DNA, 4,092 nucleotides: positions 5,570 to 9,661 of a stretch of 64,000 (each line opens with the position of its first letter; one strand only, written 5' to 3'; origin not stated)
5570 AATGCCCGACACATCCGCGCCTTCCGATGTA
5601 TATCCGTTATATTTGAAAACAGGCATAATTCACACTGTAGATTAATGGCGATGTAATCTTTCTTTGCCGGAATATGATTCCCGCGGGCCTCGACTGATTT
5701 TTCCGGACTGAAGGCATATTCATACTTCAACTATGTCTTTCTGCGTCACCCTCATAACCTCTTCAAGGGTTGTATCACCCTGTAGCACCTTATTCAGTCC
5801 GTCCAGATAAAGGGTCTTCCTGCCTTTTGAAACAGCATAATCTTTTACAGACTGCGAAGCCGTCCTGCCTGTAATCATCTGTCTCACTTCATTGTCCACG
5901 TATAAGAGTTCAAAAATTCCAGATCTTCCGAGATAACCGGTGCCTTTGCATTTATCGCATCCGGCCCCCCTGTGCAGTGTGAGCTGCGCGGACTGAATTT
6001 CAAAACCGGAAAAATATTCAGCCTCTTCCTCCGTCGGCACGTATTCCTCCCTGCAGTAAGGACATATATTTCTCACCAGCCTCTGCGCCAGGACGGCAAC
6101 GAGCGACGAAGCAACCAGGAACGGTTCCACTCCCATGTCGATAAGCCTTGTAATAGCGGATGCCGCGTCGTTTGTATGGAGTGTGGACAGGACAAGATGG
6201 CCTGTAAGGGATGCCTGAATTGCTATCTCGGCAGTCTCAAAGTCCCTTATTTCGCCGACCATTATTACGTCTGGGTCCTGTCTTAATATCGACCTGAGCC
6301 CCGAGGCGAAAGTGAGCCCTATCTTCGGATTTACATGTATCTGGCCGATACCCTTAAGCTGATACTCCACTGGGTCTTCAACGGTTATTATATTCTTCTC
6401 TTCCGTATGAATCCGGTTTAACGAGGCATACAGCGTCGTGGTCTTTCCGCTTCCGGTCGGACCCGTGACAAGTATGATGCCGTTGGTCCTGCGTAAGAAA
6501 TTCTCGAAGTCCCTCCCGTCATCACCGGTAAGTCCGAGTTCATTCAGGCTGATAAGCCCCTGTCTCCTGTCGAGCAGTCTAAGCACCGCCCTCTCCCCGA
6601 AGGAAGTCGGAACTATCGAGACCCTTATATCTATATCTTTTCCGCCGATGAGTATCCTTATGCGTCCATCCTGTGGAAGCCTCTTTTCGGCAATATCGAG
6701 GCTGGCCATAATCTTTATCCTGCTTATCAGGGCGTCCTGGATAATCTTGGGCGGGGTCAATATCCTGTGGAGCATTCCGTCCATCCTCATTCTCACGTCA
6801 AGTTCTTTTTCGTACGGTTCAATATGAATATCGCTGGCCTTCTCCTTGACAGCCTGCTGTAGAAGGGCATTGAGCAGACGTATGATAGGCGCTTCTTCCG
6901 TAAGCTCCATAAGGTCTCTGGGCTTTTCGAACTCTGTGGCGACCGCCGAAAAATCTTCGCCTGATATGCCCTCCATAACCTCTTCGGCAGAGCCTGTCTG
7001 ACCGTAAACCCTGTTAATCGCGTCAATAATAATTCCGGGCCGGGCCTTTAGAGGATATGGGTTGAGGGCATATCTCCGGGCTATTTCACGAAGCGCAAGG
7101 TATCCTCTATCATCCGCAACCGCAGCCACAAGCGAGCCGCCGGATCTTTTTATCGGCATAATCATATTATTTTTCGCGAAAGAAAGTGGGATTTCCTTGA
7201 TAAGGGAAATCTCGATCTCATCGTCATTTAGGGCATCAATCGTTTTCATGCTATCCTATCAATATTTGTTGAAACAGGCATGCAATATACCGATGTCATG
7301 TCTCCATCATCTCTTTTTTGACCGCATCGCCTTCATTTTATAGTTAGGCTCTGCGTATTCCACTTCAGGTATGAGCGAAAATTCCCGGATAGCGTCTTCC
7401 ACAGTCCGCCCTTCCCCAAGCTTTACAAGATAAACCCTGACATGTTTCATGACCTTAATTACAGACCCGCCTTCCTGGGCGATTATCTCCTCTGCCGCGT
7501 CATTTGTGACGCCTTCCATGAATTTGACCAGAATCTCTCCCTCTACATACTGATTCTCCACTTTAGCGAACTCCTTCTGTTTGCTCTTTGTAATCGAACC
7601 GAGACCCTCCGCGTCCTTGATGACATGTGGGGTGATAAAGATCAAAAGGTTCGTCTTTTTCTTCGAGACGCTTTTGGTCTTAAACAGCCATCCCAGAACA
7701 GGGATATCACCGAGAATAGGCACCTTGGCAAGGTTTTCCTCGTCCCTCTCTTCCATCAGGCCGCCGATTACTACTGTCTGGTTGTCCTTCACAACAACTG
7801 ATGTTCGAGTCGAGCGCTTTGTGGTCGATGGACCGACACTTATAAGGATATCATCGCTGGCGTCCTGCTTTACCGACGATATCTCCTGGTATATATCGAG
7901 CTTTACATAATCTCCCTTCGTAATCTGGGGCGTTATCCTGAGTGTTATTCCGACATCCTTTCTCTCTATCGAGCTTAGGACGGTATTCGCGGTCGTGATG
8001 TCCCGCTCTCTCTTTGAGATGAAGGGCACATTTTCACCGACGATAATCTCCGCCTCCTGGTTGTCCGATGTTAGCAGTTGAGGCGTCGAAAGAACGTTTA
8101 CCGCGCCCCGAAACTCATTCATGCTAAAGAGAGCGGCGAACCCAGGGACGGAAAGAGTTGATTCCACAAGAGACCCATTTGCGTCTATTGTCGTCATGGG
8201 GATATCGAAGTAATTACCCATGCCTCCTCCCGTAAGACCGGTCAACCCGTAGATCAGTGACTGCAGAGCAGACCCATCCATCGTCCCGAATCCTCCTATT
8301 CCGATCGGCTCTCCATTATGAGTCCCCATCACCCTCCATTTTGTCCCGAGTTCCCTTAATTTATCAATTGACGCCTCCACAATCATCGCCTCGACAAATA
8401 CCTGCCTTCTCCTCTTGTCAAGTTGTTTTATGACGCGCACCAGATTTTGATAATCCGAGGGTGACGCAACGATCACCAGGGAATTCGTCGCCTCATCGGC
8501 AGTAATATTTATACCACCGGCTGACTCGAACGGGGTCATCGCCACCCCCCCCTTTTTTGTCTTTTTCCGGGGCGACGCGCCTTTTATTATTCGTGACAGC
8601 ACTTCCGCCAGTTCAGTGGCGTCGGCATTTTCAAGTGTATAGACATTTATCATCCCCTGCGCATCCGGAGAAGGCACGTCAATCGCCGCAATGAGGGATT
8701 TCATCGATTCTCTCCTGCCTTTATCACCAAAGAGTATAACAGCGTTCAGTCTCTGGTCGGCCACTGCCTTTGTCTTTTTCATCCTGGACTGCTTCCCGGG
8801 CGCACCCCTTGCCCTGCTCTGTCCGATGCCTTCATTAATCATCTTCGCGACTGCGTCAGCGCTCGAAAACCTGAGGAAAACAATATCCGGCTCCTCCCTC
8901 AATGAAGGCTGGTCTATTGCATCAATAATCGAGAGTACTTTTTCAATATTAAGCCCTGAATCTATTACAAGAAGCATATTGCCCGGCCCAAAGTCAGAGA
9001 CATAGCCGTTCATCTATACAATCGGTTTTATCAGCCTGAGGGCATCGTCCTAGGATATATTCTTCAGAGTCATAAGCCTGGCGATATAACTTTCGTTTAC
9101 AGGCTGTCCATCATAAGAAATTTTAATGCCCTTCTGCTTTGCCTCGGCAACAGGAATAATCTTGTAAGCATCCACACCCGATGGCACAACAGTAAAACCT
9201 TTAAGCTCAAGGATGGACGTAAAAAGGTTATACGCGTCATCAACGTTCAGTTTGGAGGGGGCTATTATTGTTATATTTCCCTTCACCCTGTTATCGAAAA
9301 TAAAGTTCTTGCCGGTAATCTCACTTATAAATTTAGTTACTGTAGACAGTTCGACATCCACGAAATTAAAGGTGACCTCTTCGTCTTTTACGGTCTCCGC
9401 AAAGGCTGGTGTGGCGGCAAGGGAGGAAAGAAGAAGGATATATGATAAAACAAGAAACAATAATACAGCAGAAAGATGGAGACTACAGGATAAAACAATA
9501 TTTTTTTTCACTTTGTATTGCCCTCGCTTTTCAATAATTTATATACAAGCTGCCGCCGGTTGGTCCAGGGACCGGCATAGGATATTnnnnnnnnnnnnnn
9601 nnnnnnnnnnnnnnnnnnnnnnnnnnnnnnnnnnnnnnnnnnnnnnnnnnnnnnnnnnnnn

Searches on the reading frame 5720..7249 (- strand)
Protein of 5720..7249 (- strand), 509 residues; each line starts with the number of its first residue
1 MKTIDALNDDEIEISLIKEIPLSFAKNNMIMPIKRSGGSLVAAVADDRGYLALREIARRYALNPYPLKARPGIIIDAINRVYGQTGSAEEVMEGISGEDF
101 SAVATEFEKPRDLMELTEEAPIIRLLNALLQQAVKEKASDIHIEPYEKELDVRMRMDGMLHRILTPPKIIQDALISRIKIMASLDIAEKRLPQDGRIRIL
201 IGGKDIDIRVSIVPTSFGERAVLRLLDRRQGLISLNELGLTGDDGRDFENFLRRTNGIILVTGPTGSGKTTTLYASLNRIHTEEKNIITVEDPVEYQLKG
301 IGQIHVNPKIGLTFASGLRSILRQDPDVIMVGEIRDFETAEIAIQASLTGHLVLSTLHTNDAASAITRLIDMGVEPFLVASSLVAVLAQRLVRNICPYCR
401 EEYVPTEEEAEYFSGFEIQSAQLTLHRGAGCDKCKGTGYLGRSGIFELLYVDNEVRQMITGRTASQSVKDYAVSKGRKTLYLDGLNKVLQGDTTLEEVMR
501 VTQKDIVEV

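Call 42: search_protein_families(library=ncbifam, proteins=[window:5720-7249:-], max_evalue=0.00001)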
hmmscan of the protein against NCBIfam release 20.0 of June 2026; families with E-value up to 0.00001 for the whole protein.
window:5720-7249:- (509 aa): 18 families
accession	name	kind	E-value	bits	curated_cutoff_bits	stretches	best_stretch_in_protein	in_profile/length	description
TIGR02533.1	type_II_gspE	equivalog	2.2e-209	696.1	630.25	1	17-502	1-486/486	type II secretion system ATPase GspE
TIGR02538.1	type_IV_pilB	equivalog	3.9e-167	557.3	675.65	1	7-503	61-563/564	type IV-A pilus assembly ATPase PilB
NF053534.1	T4PilAsmATPsTfpB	equivalog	2.9e-141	471.7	850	1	118-502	197-582/584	type IV pilus assembly ATPase TfpB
NF007755.0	PRK10436.1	equivalog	1.7e-138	462.2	617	1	109-503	72-460/465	type II secretion system protein GspE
NF041000.1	ATPase_ComGA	equivalog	5.3e-79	265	300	1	128-393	2-266/267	competence type IV pilus ATPase ComGA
TIGR01420.1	pilT_fam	subfamily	4.6e-54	183.9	319.1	1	126-394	2-270/343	PilT/PilU family type 4a pilus ATPase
TIGR02525.1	plasmid_TraJ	equivalog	9.1e-28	97.3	368.3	1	248-372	142-272/372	plasmid transfer ATPase TraJ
TIGR02524.1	dot_icm_DotB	equivalog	1.1e-20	74.1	463.3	1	255-371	133-258/358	Dot/Icm type IV secretion system ATPase DotB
NF058587.1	archaellum_moto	equivalog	1.6e-17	63.5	550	1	259-372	278-396/527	archaellum flagellar ATPase motor FlaI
TIGR02782.1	TrbB_P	equivalog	7e-17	61.7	304.55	1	259-371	139-254/303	P-type conjugative transfer ATPase TrbB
TIGR02788.1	VirB11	equivalog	1.6e-15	57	249.95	1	246-374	131-267/308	P-type DNA transfer ATPase VirB11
NF010469.0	PRK13894.1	subfamily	1.9e-13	50.5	508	1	258-370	151-265/320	conjugal transfer ATPase TrbB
TIGR03819.1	heli_sec_ATPase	hypoth_equivalog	2.3e-13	50.1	373.15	1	222-376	143-304/340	TadA family conjugal transfer-associated ATPase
NF010407.0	PRK13833.1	subfamily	9.1e-13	48.3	499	1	259-375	147-265/323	conjugal transfer protein TrbB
NF053672.1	bindosome_BasE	exception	6.8e-10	38.3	1000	1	260-388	274-408/512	bindosome assembly system ATPase subunit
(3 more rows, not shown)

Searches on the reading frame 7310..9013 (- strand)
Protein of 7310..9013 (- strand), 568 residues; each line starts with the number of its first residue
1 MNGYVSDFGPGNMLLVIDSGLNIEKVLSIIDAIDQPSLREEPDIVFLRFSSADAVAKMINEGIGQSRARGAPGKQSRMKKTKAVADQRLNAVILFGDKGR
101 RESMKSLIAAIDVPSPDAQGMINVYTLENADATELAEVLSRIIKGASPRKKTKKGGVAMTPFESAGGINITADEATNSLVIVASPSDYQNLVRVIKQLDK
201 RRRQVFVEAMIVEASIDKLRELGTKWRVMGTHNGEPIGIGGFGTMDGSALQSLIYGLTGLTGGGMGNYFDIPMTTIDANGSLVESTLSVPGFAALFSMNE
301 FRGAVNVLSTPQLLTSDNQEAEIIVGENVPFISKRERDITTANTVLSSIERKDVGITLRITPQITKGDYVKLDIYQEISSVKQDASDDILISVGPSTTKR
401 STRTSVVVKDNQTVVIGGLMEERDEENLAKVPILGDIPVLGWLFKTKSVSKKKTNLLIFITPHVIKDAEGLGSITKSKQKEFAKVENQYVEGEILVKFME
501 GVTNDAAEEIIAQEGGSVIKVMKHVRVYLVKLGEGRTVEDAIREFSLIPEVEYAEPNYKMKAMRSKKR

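Call 14: find_encoding_contigs(protein=window:7310-9013:-, flank=10000, max_places=10)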
Protein window:7310-9013:- (568 aa): no gene with exactly this product is on record in the collection.

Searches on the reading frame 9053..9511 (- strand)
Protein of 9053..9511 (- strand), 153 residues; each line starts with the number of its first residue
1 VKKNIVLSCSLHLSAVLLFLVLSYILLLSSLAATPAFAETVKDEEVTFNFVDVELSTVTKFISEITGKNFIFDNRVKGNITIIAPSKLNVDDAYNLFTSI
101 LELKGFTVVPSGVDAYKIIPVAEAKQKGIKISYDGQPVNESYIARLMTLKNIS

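Call 29: list_cluster_members(proteins=[P0002, P0123, window:9053-9511:-, window:13502-14149:+, window:14189-14689:+, P0121])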
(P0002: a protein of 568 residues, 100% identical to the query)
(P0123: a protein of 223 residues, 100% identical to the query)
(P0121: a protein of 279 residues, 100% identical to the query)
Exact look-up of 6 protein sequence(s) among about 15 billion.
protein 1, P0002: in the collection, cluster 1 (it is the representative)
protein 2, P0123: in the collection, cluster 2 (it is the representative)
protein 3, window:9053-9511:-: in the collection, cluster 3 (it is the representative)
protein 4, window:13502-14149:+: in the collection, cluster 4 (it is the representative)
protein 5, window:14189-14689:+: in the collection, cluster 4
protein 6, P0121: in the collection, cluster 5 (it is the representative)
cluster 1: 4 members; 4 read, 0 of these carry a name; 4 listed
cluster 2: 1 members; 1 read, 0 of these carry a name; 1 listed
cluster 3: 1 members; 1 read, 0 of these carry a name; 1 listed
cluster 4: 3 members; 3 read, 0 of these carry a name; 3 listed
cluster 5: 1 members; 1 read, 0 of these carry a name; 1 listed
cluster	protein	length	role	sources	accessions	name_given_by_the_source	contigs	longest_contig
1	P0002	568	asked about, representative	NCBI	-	-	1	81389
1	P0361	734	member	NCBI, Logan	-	-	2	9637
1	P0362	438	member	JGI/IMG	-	-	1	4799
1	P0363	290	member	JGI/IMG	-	-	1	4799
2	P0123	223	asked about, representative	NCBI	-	-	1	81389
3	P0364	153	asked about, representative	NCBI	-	-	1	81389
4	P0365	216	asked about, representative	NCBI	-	-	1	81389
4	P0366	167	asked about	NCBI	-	-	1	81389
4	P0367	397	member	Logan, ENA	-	-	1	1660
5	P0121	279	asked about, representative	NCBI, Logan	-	-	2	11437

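Call 31: find_encoding_contigs(protein=P0361, flank=10000, max_places=10)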
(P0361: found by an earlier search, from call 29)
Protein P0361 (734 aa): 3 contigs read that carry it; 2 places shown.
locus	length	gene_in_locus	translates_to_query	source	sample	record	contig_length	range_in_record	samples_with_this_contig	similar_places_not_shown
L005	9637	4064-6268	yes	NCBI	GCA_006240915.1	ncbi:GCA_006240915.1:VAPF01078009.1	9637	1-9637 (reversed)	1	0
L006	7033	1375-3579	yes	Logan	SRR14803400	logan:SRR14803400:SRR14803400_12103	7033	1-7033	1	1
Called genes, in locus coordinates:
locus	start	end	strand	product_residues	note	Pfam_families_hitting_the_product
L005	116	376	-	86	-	-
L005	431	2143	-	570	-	PF00581:Rhodanese (faint), PF25275:Golvesin_C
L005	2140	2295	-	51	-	-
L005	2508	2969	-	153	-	-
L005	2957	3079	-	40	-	-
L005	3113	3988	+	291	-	PF11356:T2SSC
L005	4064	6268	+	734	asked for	PF21305:type_II_gspD_N0, PF03958:Secretin_N, PF00263:Secretin, PF22148:Fervidolysin_NPro-like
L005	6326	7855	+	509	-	PF05157:MshEN, PF00437:T2SSE, PF13401:AAA_22 (faint)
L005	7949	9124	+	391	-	PF28597:T2SSF_N, PF00482:T2SSF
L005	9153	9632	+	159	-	PF07963:N_methyl (weak), PF08334:T2SSG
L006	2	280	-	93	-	?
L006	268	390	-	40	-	-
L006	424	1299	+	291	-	PF11356:T2SSC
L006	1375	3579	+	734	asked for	PF21305:type_II_gspD_N0, PF03958:Secretin_N, PF00263:Secretin, PF22148:Fervidolysin_NPro-like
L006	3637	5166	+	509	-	PF05157:MshEN, PF00437:T2SSE, PF13401:AAA_22 (faint)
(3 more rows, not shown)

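Call 32: find_encoding_contigs(protein=P0367, flank=10000, max_places=10)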
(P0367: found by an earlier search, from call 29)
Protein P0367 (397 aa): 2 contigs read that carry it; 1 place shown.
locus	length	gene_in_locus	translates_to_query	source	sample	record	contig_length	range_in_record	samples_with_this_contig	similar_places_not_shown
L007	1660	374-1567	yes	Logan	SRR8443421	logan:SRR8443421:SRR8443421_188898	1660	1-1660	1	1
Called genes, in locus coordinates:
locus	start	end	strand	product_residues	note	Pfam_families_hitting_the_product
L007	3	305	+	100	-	?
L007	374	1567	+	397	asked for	PF07396:Porin_O_P (weak), PF13609:Porin_4 (weak), PF07396:Porin_O_P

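Call 36: find_related_loci(query=P0361, collection=genome_contigs, flank=10000)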
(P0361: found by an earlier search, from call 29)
Query P0361 (734 aa) in genome_contigs; peptide patterns used: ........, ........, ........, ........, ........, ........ (x = any residue, [..] = any of these).
76 stretches matched a pattern; 4 encode a relative of the query (tblastn E <= 1e-3); 4 distinct loci.
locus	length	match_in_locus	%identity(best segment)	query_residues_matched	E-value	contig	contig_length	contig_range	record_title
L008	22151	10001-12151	64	10-727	0e+0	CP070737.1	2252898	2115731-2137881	MAG: Nitrospiraceae bacterium isolate bin398 chromosome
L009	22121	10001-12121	55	17-734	0e+0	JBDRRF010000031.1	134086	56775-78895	MAG: Pseudomonadota bacterium isolate MEGAHIT-group-2.86 k141_222074, whole genome shotgun sequence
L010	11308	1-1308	94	299-734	0e+0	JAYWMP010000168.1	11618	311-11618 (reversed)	MAG: Nitrospirota bacterium isolate DY22_TVG17_BIN105 k141_427384, whole genome shotgun sequence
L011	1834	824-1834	92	1-336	0e+0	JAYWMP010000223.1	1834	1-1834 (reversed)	MAG: Nitrospirota bacterium isolate DY22_TVG17_BIN105 k141_571611, whole genome shotgun sequence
